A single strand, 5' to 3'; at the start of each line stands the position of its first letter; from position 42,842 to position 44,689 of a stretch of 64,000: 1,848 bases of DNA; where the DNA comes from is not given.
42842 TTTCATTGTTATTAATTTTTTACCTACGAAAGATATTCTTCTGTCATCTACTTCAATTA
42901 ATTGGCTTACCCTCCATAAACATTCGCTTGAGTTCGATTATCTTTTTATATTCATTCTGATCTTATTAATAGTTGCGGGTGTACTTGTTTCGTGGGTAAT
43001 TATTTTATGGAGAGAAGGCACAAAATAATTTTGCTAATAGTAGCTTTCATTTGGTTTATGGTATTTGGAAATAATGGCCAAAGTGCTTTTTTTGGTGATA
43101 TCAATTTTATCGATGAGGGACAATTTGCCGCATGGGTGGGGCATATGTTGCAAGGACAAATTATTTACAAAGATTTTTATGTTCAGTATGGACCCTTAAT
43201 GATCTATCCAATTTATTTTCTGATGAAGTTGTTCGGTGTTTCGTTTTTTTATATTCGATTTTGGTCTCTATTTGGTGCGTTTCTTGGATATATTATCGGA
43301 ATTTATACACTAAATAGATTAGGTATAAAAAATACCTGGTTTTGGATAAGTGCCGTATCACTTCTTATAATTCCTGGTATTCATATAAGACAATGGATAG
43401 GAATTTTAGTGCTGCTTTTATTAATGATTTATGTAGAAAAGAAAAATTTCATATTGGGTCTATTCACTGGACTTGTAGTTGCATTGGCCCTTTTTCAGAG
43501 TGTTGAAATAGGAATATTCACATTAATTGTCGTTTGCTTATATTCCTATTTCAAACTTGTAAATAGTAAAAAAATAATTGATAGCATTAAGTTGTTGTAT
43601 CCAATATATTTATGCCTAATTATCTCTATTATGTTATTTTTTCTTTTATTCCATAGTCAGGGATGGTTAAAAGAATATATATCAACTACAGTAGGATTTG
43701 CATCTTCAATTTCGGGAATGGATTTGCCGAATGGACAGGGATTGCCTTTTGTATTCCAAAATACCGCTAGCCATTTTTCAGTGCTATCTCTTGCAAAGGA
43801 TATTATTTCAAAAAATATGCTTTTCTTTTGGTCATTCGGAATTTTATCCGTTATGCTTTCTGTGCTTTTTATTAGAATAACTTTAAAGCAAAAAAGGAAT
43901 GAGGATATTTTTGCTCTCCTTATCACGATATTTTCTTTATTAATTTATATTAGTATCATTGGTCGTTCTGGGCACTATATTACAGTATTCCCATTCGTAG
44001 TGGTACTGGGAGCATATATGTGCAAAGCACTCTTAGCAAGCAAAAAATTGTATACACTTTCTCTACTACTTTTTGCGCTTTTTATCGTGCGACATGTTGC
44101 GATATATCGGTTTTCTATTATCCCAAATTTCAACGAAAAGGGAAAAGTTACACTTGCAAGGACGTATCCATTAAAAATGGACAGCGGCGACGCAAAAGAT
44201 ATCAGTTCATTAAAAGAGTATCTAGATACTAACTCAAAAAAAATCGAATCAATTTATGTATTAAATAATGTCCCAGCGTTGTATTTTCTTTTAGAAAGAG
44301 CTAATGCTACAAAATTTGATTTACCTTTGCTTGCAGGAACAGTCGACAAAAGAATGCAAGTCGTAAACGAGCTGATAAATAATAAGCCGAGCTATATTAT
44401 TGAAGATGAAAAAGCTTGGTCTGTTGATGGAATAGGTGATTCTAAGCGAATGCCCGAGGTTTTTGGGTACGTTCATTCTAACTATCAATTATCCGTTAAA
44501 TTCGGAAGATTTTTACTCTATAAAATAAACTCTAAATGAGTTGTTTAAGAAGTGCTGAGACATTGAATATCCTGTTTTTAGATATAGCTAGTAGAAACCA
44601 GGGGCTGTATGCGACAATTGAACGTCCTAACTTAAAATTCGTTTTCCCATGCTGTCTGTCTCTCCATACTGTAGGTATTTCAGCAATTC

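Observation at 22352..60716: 38 kb glycosylation supercluster with at least nine polytopic GT-C-like membrane proteins and several Dpm1-like GT2 synthases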

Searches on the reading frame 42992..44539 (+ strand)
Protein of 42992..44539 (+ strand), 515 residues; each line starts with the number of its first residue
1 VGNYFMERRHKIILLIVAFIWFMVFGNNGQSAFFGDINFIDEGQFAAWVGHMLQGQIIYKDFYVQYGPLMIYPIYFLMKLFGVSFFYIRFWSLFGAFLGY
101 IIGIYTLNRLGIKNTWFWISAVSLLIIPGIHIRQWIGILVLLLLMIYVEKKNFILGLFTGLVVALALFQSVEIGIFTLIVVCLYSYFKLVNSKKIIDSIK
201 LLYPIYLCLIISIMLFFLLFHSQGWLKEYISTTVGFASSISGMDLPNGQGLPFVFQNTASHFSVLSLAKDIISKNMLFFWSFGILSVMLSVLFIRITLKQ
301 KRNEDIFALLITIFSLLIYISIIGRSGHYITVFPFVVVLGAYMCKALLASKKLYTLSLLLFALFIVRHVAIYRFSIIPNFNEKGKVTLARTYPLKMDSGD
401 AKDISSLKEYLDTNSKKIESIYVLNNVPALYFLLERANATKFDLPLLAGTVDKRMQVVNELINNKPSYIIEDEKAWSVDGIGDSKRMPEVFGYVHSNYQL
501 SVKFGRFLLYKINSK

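Call 4: search_protein_families(library=pfam, proteins=[window:42992-44539:+], max_evalue=0.01)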
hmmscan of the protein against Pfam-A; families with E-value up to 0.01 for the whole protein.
window:42992-44539:+ (515 aa): 0 families

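Call 11: search_protein_families(library=ncbifam, proteins=[window:42992-44539:+], max_evalue=0.01)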
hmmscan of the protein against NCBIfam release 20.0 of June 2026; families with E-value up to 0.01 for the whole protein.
window:42992-44539:+ (515 aa): 0 families

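Call 15: search_solved_structures(query=window:42992-44539:+, max_evalue=10)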
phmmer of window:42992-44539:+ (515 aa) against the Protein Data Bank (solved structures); distinct sequences matched with E-value up to 10: 0.

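Call 19: find_homologous_proteins(query=window:42992-44539:+)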
Query window:42992-44539:+ (515 aa): 19 proteins with E <= 0.001 among 8000 candidates.
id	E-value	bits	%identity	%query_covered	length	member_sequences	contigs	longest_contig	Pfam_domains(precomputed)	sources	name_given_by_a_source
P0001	0.0e+0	1074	100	96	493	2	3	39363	-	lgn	-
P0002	1.6e-249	847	74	99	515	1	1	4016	-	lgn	-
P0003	3.2e-155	536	49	99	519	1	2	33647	-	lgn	-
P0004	1.0e-147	511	49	95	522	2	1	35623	-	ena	-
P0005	2.0e-119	418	42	97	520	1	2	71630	-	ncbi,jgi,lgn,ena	-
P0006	1.4e-117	412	43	94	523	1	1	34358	-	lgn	-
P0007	1.3e-113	399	38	96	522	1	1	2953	-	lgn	-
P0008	1.8e-112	395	40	96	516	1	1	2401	-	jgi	jgi:hypothetical protein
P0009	1.1e-111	392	41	98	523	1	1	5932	-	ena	-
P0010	3.6e-104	368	41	89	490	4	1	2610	-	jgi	-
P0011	4.1e-103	364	39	94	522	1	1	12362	-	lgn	-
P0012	1.5e-97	346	40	98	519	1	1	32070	-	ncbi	-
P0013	2.2e-95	339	36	93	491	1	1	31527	-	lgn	-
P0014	3.2e-80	289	36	99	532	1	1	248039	-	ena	-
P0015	2.0e-79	286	33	98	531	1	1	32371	-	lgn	-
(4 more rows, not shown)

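Call 32: find_related_loci(query=A3, collection=genome_contigs, flank=10000)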
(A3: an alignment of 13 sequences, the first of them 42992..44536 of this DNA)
Query A3 (515 aa) in genome_contigs; peptide patterns used: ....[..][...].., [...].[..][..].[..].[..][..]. (x = any residue, [..] = any of these).
126 stretches matched a pattern; 15 encode a relative of the query (tblastn E <= 1e-3); 15 distinct loci.
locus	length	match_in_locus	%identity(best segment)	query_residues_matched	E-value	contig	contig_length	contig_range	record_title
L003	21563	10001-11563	39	1-511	4e-107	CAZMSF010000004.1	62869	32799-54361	MAG TPA_asm: uncultured Gammaproteobacteria bacterium isolate SRP135725_co1_372 genome assembly, contig: NODE_347_length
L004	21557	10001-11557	40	6-512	3e-101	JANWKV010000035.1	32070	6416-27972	MAG: Candidatus Microgenomates bacterium isolate CRAIB_MAG102 c_000000034588, whole genome shotgun sequence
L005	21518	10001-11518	39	15-510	4e-115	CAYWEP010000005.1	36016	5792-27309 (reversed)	MAG TPA_asm: uncultured Gammaproteobacteria bacterium isolate SRP269290_co3_1003 genome assembly, contig: NODE_995_lengt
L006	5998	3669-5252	34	1-510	7e-89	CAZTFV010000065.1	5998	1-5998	MAG TPA_asm: uncultured Gammaproteobacteria bacterium isolate SRP269290_co1_791 genome assembly, contig: NODE_23613_leng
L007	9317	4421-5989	33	6-511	5e-83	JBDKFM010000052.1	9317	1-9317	MAG: Candidatus Parcubacteria bacterium isolate farmington_2019_sw_WHONDRS-S19S_0053_A_bin.46 scaffold_0002772, whole ge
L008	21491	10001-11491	35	28-510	3e-82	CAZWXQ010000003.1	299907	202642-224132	MAG TPA_asm: uncultured Gammaproteobacteria bacterium isolate SRP292972_co3_100 genome assembly, contig: NODE_48_length_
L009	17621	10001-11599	31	1-515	3e-80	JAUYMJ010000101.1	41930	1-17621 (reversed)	MAG: bacterium isolate C24_metabat.bin.81 C24_k141_566285, whole genome shotgun sequence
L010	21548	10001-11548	30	16-514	4e-79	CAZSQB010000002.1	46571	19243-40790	MAG TPA_asm: uncultured Gammaproteobacteria bacterium isolate SRP269290_co3_983 genome assembly, contig: NODE_617_length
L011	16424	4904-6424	32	5-503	6e-77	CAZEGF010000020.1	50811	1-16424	MAG TPA_asm: uncultured Gammaproteobacteria bacterium isolate SRP135725_co2_582 genome assembly, contig: k141_1268057, w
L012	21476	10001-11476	34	22-499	3e-75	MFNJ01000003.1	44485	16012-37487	MAG: Candidatus Levybacteria bacterium RIFCSPHIGHO2_01_FULL_36_15 rifcsphigho2_01_scaffold_1224, whole genome shotgun se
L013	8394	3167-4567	32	33-489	6e-65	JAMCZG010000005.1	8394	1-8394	MAG: Patescibacteria group bacterium isolate FK_Sedi_B_Bin.314 NODE_36646_length_8394_cov_3.09447, whole genome shotgun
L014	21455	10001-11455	30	29-500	1e-64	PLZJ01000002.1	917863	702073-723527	MAG: Candidatus Levyibacteriota bacterium isolate palsa_1332 73.20120700_P3D.151_contig_1296, whole genome shotgun seque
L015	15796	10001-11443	30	31-498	4e-63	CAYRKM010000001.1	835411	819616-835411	MAG TPA_asm: uncultured Gammaproteobacteria bacterium isolate SRP292972_co1_108 genome assembly, contig: NODE_7_length_8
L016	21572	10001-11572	31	6-515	2e-80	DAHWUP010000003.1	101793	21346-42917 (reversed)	MAG TPA_asm: Candidatus Levyibacteriota bacterium isolate clean1537 NODE_3_length_101793_cov_7.697108, whole genome shot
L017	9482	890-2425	31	6-514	5e-84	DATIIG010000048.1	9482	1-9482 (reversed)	MAG TPA_asm: Candidatus Saccharimonadales bacterium isolate SMAG_U15658 k141_656793, whole genome shotgun sequence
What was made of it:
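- Tried and rejected: The trimmed alignment A3 worked (call 32).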

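Call 37: predict_structure(alignment_id=A1)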
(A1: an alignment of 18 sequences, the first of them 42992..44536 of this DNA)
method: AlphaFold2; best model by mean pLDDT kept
length: 515 residues; sequences in the alignment: 18
mean_pLDDT: 85.5   pTM: 0.87
mean pLDDT of the five models: 85.5, 85.5, 85.0, 84.4, 83.2
residues with pLDDT >= 90: 267; 70-90: 189; 50-70: 46; < 50: 13
segments of 3 or more residues with pLDDT < 50: 1-6, 242-248
pLDDT, mean of each block of 10 residues (from residue 1): 47 88 78 81 92 91 88 95 92 93 95 92 89 95 95 96 94 93 93 88 96 93 89 72 47 61 72 77 92 82 91 94 72 93 91 89 87 62 66 80 90 90 92 91 82 92 93 81 87 94 92 80
secondary structure, 60 per line:
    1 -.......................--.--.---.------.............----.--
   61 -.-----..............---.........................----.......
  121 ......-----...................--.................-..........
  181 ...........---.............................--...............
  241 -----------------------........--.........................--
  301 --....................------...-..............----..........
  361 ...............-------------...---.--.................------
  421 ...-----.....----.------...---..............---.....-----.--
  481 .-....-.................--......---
elements in order: H2-24 H41-53 H68-81 H85-109 H114-126 H132-150 H153-169 H171-191 H195-223 H226-240 H264-271 H274-298 H303-322 H333-346 H351-375 H398-414 E421-423 H429-433 H451-464 E468-472 H483-486 H488-497 E498-504 E507-512
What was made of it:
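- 42992..44539 (+): 515-aa GT-C of a family almost uncovered by Pfam, with a small C-terminal alpha/beta domain. AF2 pLDDT 85.5, pTM 0.87 (call 37).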

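Call 43: fold_search(model_id=the predicted structure, library=pdb)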
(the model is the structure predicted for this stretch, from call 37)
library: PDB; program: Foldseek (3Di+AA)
matches with E <= 10: 166; with E <= 0.001: 20
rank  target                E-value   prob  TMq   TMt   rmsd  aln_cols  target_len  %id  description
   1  8b6l_I                1.8e-06  1.00  0.48  0.38  14.4       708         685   11  Subtomogram average of the human Sec61-TRAP-OSTA-translocon (released 2022-12-07)
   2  5gmy_A                2.7e-06  1.00  0.53  0.35  13.4       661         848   11  Crystal structure of the Archaeoglobus fulgidus oligosaccharyltransferase (O29867_ARCFU) tethered with an acceptor pep (released 2017-02-01)
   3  6ezn_F                3.1e-06  1.00  0.51  0.42  13.8       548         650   12  Cryo-EM structure of the yeast oligosaccharyltransferase (OST) complex (released 2018-01-17)
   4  8if8_B                5.4e-06  1.00  0.52  0.45   8.3       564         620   11  Arabinosyltransferase AftA (released 2023-05-31)
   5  8agb_A                9.2e-06  1.00  0.57  0.47  13.4       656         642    8  Structure of yeast oligosaccharylransferase complex with lipid-linked oligosaccharide bound (released 2022-12-07)
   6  6gxc_A                1.1e-05  1.00  0.47  0.36   9.4       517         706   15  Bacterial oligosaccharyltransferase PglB in complex with an inhibitory peptide and a reactive lipid-linked oligosaccha (released 2018-11-14)
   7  8if8_C                1.1e-05  1.00  0.49  0.43   9.1       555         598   11  Arabinosyltransferase AftA (released 2023-05-31)
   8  6c26_A                1.2e-05  1.00  0.53  0.44  13.6       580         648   11  The Cryo-EM structure of a eukaryotic oligosaccharyl transferase complex (released 2018-01-31)
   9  5ogl_A                2.0e-05  1.00  0.46  0.35   9.3       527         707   15  Structure of bacterial oligosaccharyltransferase PglB in complex with an acceptor peptide and an lipid-linked oligosac (released 2017-10-25)
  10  6s7o_A                2.1e-05  1.00  0.55  0.45  12.5       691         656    9  Cryo-EM structure of human oligosaccharyltransferase complex OST-A (released 2019-12-18)
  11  8pn9_A                2.4e-05  1.00  0.55  0.45  11.1       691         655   10  Structure of human oligosaccharyltransferase OST-A complex bound to NGI-1 (released 2024-05-08)
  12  6ftg_5                2.6e-05  1.00  0.55  0.46  16.4       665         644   12  Subtomogram average of OST-containing ribosome-translocon complexes from canine rough microsomal membranes (released 2018-03-21)
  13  7zli_A                3.4e-05  1.00  0.55  0.45  11.8       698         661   12  Cryo-EM structure of C-mannosyltransferase CeDPY19, in complex with Dol25-P-Man and bound to CMT2-Fab and anti-Fab nan (released 2023-01-11)
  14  3rce_A                3.4e-05  1.00  0.46  0.36  11.2       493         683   16  Bacterial oligosaccharyltransferase PglB (released 2011-06-15)
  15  9n9j_I                4.0e-05  1.00  0.49  0.38  14.9       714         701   10  Structure of a GRP94 folding intermediate engaged with a CCDC134- and FKBP11-bound secretory translocon (released 2025-11-19)
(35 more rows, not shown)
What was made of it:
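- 42992..44539 (+): Foldseek top 20 are all GT-C, E 1.8e-6 to 4.9e-4 (call 43).
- Closest known: STT3/AglB/PglB oligosaccharyltransferases. Same: There is also a weak match of its C-terminal domain to AglB C-terminal domains (E 0.024; call 43).
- Checked: AF2 pLDDT 85.5; the top 20 Foldseek PDB hits are all GT-C (calls 37, 43).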

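Call 67: search_protein_representatives(alignment_id=A1)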
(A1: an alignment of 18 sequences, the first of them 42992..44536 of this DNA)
Query: 18 sequences, 522 profile positions. Proteins with E-value up to 0.001 (for the whole library): 11771; up to 1e-10: 3693; up to 1e-30: 496. The best 150 are listed.
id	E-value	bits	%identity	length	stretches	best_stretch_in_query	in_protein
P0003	4.3e-206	702.1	-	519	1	1-520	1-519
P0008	7.4e-197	671.7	-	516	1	1-519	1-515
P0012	5.8e-194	662.1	-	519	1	1-518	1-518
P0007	1.7e-193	660.6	-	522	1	1-521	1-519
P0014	4.4e-184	629.5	-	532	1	1-521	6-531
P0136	4.7e-183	626.1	-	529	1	2-519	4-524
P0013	4.9e-175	599.7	-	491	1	31-520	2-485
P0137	1.5e-156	538.7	-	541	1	1-519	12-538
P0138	4.4e-155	533.8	-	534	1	1-520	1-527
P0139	4.4e-155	533.8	-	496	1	27-519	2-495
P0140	6.5e-155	533.2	-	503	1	20-520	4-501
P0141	2.3e-152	524.9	-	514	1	1-520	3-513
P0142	1.9e-150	518.5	-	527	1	1-519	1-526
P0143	3.7e-147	507.7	-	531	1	3-520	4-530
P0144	9.1e-145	499.8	-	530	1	7-520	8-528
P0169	4.3e-113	395.3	-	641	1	7-519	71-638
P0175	5.0e-95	335.6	-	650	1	11-521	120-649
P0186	2.4e-88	313.6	-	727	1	19-519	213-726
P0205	1.2e-78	281.6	-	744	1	19-517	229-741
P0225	1.3e-72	261.7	-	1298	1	29-520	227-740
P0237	8.7e-69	249.1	-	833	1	7-520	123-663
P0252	1.0e-65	238.9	-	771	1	18-520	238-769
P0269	1.2e-62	228.8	-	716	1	38-516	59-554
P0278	3.6e-60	220.6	-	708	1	20-515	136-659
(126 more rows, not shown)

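Call 68: search_protein_families(library=pfam, proteins=[P0136, P0169, P0175, P0186, P0205, P0225, P0237, P0252, P0269, P0278], max_evalue=0.01)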
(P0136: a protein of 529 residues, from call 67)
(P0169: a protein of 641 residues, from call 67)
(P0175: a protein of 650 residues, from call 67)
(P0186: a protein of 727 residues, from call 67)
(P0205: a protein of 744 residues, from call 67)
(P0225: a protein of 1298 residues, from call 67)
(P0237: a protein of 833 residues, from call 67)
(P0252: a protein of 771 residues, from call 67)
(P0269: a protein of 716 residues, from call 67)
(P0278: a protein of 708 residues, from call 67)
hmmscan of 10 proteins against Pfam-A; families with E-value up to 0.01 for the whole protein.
P0136 (529 aa): 0 families

P0169 (641 aa): 0 families

P0175 (650 aa): 0 families

P0186 (727 aa): 0 families

P0205 (744 aa): 1 family
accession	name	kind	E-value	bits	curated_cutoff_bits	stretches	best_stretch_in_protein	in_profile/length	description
PF13231.12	PMT_2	-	3.1e-07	31.2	26.1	1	286-439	2-155/160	Dolichyl-phosphate-mannose-protein mannosyltransferase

P0225 (1298 aa): 3 families
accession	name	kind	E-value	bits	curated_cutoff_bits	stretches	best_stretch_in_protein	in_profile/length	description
PF00754.31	F5_F8_type_C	-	7.9e-14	52.3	28.2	1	894-1022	3-122/127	F5/8 type C domain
PF22633.2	F5_F8_type_C_2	-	3e-08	34.6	27.8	1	906-1009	1-90/91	NedA-like, galactose-binding domain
PF13231.12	PMT_2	-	0.0039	17.9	26.1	1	266-416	4-155/160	Dolichyl-phosphate-mannose-protein mannosyltransferase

P0237 (833 aa): 0 families

P0252 (771 aa): 1 family
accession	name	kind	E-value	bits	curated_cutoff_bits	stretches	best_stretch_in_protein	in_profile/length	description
PF13231.12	PMT_2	-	0.00012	22.7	26.1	1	308-440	2-136/160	Dolichyl-phosphate-mannose-protein mannosyltransferase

P0269 (716 aa): 0 families

P0278 (708 aa): 0 families
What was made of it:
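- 42992..44539 (+): Family has 11,771 representatives (call 67), a few of which reach PMT_2 (call 68)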

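Call 71: search_solved_structures(query=A1, max_evalue=10)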
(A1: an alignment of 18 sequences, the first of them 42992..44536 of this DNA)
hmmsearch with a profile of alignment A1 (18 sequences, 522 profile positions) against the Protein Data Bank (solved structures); distinct sequences matched with E-value up to 10: 0.
